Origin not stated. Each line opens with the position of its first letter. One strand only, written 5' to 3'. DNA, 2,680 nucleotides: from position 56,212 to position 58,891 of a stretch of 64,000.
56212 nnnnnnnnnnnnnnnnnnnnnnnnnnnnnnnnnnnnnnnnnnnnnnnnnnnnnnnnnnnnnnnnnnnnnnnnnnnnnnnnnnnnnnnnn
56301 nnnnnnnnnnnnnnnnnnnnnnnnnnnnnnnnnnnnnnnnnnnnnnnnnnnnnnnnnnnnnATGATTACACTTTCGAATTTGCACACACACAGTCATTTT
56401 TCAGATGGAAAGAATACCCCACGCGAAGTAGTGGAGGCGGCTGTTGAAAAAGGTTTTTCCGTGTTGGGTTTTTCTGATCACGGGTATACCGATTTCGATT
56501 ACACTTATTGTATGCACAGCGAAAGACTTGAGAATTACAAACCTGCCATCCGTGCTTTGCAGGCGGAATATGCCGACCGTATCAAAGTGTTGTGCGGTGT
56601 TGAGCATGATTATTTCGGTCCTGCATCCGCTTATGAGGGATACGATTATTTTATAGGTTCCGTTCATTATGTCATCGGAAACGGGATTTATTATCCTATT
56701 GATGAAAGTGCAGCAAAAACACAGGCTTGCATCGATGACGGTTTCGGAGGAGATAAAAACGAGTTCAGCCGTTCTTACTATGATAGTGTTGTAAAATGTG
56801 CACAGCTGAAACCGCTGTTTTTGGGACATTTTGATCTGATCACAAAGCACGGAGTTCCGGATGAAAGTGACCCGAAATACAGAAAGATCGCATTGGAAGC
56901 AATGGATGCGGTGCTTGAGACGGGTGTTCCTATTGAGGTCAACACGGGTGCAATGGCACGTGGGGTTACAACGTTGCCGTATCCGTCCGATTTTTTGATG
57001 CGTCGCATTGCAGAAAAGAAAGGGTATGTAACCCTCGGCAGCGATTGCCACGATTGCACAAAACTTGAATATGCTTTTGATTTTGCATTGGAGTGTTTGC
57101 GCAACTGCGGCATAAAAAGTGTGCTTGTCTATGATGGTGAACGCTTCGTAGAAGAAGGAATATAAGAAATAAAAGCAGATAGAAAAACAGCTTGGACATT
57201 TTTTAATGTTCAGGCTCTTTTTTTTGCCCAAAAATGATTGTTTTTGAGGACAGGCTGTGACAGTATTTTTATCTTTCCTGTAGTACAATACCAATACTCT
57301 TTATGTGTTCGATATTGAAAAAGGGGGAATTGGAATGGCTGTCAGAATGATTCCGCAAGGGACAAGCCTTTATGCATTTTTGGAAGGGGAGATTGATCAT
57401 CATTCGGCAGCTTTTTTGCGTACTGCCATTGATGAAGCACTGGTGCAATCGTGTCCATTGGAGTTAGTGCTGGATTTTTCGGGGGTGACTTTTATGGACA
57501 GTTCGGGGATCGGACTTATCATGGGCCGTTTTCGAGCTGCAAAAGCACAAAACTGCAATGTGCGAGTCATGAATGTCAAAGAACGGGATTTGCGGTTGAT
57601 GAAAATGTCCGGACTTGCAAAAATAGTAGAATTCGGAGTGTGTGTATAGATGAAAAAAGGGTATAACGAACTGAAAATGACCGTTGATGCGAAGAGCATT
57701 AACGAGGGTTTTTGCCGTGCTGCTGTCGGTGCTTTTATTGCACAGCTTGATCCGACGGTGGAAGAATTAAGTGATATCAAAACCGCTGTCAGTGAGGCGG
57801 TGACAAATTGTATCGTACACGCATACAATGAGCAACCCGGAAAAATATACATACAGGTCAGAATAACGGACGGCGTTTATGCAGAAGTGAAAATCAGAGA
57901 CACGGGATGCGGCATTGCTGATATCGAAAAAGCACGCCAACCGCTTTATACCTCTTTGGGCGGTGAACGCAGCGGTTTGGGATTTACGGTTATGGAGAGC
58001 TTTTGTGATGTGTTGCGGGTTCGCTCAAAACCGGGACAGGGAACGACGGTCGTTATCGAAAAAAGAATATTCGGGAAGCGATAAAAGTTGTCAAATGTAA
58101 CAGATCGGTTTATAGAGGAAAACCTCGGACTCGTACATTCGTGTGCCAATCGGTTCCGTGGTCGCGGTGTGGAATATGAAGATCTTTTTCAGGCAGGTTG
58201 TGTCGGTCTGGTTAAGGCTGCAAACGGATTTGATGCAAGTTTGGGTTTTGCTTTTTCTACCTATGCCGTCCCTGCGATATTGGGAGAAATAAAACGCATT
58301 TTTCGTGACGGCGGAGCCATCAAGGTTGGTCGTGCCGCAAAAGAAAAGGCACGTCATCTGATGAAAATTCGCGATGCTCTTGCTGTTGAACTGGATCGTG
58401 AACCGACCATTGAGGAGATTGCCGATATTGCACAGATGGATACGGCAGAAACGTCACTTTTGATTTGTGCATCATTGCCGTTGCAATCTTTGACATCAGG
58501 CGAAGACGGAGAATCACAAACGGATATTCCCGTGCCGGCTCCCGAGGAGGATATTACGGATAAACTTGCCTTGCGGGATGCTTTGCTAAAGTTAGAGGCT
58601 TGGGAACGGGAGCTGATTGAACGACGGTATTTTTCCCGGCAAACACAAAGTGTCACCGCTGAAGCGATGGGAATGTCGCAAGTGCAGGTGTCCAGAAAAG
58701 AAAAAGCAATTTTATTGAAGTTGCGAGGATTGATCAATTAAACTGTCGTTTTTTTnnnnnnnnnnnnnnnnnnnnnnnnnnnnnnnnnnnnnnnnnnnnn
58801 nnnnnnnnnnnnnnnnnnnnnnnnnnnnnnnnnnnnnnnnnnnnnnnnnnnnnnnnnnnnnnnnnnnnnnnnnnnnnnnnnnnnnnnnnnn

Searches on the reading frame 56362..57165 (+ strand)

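Call 10: search_protein_families(library=pfam, proteins=[window:56362-57165:+], max_evalue=0.001)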
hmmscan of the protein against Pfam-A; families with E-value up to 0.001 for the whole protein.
window:56362-57165:+ (267 aa): 1 family
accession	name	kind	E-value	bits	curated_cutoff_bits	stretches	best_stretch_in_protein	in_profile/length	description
PF02811.25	PHP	-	4.8e-21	76.2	26.4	1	7-195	2-163/164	PHP domain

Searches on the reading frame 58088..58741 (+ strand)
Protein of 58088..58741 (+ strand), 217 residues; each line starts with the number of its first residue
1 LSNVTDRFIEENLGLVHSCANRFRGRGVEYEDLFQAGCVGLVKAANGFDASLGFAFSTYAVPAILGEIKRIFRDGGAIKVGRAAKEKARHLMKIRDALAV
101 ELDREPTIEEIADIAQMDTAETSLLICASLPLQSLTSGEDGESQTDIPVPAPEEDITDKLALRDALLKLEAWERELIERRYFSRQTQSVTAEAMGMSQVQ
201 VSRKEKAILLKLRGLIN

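Call 10: search_protein_families(library=pfam, proteins=[window:58088-58741:+], max_evalue=0.001)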
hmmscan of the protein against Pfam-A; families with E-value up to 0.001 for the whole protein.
window:58088-58741:+ (217 aa): 3 families
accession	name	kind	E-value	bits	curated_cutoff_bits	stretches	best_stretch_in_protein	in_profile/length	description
PF04542.20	Sigma70_r2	-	2.7e-15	56.4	24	1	8-74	1-67/71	Sigma-70 region 2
PF04545.22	Sigma70_r4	-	7.3e-08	32.2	24.1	1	165-213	1-49/50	Sigma-70, region 4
PF04539.22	Sigma70_r3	-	5.9e-05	23.5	25.3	1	86-142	1-57/78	Sigma-70 region 3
